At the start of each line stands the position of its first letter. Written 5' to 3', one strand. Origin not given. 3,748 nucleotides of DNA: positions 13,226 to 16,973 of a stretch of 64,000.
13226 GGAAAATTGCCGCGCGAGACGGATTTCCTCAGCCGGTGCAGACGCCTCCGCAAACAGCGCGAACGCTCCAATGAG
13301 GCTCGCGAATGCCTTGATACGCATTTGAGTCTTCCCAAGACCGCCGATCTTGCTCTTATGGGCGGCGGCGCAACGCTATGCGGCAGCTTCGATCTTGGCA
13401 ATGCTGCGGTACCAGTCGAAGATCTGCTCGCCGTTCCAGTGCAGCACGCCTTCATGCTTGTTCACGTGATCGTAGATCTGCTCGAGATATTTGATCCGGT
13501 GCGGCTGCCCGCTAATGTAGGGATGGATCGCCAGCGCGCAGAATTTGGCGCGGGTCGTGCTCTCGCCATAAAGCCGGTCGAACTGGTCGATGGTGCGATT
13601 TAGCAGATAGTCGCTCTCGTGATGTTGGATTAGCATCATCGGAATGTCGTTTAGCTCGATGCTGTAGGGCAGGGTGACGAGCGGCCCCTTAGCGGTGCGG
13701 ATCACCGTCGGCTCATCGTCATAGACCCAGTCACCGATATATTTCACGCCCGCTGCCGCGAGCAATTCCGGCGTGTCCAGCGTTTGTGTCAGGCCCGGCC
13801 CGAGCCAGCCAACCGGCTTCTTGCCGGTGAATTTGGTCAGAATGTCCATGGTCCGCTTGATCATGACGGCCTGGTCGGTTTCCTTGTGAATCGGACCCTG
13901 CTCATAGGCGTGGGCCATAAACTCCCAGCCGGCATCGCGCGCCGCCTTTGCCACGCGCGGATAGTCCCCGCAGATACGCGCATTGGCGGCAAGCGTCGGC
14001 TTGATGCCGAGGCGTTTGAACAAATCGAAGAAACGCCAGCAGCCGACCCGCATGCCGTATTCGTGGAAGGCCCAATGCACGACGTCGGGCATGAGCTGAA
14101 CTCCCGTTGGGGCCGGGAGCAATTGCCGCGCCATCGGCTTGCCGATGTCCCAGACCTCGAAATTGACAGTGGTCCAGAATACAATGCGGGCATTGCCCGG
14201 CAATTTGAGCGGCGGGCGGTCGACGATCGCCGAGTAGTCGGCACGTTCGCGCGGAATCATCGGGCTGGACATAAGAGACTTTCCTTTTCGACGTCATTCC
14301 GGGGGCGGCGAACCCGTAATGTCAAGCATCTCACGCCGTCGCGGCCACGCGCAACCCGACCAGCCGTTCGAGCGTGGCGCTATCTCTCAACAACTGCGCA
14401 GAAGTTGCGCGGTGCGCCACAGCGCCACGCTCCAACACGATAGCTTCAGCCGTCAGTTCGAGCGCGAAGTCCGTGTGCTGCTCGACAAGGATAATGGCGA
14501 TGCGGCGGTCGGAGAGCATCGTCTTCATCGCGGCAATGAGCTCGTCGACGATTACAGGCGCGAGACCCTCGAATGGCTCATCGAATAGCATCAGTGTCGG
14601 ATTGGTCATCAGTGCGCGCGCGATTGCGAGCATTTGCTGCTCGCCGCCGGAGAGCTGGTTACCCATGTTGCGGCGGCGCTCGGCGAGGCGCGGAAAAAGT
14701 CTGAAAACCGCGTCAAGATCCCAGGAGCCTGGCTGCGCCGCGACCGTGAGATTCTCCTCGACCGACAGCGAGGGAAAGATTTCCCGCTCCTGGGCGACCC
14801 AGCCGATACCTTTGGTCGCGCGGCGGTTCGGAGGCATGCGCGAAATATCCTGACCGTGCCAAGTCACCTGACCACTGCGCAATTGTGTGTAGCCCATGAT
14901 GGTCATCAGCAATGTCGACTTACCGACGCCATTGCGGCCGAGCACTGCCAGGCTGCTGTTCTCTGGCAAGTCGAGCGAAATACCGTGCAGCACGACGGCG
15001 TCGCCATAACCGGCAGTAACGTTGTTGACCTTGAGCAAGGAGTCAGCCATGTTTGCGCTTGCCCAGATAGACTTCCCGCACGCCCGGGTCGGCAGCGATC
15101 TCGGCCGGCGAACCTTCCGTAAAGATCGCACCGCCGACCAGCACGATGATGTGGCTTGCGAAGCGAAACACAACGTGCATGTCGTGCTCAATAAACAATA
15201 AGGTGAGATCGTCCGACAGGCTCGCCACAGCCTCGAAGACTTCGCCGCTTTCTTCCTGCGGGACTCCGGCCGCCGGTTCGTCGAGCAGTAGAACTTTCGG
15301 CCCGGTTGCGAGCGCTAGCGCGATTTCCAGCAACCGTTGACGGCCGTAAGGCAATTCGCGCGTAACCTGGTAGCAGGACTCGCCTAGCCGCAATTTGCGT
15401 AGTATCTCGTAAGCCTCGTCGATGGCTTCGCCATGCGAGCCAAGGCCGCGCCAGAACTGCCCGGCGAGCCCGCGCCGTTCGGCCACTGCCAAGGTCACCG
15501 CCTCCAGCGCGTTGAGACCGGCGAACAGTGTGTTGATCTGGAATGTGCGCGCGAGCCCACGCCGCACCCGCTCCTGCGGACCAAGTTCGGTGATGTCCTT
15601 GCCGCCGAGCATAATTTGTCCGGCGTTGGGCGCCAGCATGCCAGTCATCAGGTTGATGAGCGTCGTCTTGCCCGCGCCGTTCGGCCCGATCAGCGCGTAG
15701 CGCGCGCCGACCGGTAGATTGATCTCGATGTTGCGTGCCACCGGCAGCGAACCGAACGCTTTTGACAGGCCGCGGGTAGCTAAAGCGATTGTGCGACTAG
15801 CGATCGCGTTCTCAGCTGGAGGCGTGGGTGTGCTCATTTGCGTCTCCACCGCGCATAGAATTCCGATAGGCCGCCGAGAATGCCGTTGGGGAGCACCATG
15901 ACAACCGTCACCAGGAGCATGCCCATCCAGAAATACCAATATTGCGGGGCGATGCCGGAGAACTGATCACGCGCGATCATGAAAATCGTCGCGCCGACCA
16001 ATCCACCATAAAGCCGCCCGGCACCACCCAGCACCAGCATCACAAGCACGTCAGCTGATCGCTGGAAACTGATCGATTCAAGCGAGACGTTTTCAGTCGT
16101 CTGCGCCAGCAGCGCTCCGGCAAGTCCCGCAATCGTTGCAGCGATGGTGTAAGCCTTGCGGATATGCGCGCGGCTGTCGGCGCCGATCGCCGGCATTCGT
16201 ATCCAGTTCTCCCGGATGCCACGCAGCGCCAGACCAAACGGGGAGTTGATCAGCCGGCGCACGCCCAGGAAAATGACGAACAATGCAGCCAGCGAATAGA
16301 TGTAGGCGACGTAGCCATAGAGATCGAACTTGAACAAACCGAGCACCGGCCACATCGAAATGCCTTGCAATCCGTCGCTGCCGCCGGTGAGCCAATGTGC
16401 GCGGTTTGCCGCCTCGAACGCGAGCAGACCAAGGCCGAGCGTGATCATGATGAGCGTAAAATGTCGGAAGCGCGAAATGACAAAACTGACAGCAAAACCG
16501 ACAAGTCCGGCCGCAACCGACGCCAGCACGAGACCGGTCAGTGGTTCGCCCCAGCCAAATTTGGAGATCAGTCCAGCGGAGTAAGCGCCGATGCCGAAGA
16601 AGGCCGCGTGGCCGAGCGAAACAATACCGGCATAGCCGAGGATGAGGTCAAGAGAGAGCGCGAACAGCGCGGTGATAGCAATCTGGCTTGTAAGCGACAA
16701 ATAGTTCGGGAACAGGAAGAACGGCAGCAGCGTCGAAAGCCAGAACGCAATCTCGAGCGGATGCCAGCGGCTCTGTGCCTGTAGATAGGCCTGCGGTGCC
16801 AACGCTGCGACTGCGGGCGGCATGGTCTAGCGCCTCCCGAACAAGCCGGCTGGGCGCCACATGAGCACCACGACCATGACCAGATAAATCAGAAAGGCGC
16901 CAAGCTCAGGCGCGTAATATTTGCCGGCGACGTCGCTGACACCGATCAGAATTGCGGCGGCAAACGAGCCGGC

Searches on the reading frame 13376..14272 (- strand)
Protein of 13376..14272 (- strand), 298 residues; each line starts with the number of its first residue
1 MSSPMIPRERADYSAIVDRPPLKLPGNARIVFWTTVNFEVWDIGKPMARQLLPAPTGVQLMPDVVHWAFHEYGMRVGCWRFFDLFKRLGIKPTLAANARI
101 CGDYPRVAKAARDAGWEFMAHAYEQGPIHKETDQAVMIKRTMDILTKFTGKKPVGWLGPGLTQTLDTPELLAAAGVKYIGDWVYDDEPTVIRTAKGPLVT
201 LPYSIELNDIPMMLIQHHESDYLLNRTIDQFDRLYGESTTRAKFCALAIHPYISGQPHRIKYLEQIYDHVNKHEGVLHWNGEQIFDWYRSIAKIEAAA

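Call 3: search_protein_families(library=pfam, proteins=[window:13376-14272:-], max_evalue=0.1)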
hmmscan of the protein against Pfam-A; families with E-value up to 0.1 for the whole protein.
window:13376-14272:- (298 aa): 1 family
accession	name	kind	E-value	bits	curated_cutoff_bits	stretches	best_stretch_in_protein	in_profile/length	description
PF01522.26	Polysacc_deac_1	-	1.9e-08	34.7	23.1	1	73-178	16-123/124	Polysaccharide deacetylase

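Call 4: search_protein_families(library=ncbifam, proteins=[window:13376-14272:-], max_evalue=0.1)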
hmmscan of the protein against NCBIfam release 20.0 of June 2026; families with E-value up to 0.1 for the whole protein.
window:13376-14272:- (298 aa): 2 families
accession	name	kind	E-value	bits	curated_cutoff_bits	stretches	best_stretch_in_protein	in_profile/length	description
TIGR03212.1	uraD_N-term-dom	equivalog_domain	8e-30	103.9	424.6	1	20-284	13-287/297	allantoinase PuuE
TIGR03006.1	pepcterm_polyde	equivalog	0.001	18.3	276.2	1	67-162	25-122/272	XrtA system polysaccharide deacetylase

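Call 68: search_solved_structures(query=window:13376-14272:-, max_evalue=0.001)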
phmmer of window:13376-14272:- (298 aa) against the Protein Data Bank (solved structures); distinct sequences matched with E-value up to 0.001: 5.
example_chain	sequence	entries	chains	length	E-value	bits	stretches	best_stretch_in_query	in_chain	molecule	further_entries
1z7a_A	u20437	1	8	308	2.5e-25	92.3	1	22-289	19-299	conserved hypothetical protein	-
3cl6_A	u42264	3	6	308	2e-22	82.7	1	64-277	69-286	Puue allantoinase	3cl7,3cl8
3s6o_A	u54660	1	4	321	9e-21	77.3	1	22-276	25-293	Polysaccharide deacetylase family protein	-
3qbu_A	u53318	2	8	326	1.8e-18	69.7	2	74-219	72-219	Putative uncharacterized protein | peptidoglycan deacetylase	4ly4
3rxz_A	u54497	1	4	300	1.1e-09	40.9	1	69-270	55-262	Polysaccharide deacetylase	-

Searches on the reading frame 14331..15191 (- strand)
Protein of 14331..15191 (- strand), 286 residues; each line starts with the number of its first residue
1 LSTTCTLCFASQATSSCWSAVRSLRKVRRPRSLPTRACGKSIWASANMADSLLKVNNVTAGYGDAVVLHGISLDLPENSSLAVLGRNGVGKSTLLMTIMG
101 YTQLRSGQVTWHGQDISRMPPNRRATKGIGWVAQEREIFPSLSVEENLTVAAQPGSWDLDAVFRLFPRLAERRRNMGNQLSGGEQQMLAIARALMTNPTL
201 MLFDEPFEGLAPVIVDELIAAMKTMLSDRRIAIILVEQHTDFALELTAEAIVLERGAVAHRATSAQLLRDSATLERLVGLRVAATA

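Call 10: search_protein_families(library=pfam, proteins=[window:14331-15191:-], max_evalue=0.001)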
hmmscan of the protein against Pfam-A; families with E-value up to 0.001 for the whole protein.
window:14331-15191:- (286 aa): 2 families
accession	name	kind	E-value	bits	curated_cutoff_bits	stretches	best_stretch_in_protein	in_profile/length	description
PF00005.33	ABC_tran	-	4.7e-33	115.1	25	1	68-207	1-136/137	ABC transporter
PF13304.12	AAA_21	-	1.8e-07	32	27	0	179-235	237-295/304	AAA domain, putative AbiEii toxin, Type IV TA system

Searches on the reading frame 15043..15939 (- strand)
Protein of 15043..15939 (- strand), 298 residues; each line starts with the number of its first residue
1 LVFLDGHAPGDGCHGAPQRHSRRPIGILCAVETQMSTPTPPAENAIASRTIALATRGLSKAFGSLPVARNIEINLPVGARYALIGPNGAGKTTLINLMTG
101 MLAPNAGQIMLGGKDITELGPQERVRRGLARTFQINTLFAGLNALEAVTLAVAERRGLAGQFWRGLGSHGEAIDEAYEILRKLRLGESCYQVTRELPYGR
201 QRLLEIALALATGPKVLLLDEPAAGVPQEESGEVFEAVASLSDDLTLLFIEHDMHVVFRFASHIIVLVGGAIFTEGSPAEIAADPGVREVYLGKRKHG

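Call 10: search_protein_families(library=pfam, proteins=[window:15043-15939:-], max_evalue=0.001)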
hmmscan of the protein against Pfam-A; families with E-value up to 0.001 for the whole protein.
window:15043-15939:- (298 aa): 4 families
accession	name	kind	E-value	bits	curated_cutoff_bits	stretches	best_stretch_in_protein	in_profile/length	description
PF00005.33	ABC_tran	-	9.3e-27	94.7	25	1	69-223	2-136/137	ABC transporter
PF12399.14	BCA_ABC_TP_C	-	1.1e-07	31.7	25.5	1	275-295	5-25/27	Branched-chain amino acid ATP-binding cassette transporter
PF13304.12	AAA_21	-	1.9e-06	28.6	27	0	81-102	2-23/304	AAA domain, putative AbiEii toxin, Type IV TA system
PF13401.12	AAA_22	-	0.00031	21.5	27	0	82-249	9-111/130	AAA domain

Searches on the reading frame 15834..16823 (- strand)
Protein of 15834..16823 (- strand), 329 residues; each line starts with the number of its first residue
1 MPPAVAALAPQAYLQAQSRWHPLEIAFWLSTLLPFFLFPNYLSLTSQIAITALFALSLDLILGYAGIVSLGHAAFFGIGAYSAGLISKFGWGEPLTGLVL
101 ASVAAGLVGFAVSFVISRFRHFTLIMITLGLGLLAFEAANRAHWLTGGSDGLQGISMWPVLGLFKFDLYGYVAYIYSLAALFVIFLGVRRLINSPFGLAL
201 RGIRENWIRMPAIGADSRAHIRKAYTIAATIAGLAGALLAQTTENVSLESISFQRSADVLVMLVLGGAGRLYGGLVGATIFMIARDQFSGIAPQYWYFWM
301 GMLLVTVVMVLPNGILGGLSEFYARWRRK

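Call 10: search_protein_families(library=pfam, proteins=[window:15834-16823:-], max_evalue=0.001)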
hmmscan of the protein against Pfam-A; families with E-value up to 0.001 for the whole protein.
window:15834-16823:- (329 aa): 1 family
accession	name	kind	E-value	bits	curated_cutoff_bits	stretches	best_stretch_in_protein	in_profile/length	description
PF02653.21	BPD_transp_2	-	2.4e-36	125.7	26.8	1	41-307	2-268/269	Branched-chain amino acid transport system / permease component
